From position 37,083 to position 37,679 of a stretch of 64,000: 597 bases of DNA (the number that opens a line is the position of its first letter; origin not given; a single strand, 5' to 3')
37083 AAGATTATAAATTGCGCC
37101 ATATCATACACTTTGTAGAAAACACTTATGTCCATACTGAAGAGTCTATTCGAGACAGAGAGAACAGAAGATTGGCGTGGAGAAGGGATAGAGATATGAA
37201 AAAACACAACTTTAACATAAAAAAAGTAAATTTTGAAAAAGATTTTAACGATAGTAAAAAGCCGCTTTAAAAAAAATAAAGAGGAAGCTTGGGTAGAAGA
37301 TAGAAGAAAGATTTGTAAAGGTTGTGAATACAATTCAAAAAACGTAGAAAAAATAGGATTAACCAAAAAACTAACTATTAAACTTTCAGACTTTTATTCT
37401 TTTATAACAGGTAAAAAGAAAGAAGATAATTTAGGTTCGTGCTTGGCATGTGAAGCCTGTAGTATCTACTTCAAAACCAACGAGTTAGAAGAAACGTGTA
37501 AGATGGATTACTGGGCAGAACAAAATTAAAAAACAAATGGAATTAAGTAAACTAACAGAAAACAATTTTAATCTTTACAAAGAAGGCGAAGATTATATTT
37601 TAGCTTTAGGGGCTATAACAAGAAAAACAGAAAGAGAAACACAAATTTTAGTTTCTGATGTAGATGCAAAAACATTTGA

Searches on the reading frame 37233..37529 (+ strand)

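Call 68: search_protein_families(library=phrogs, proteins=[window:37233-37529:+], max_evalue=0.001)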
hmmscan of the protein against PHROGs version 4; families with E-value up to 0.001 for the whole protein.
window:37233-37529:+ (98 aa): 1 family
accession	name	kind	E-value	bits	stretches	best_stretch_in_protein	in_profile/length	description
phrog_37411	-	unknown function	9.3e-06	26.4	1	1-78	1-74/207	-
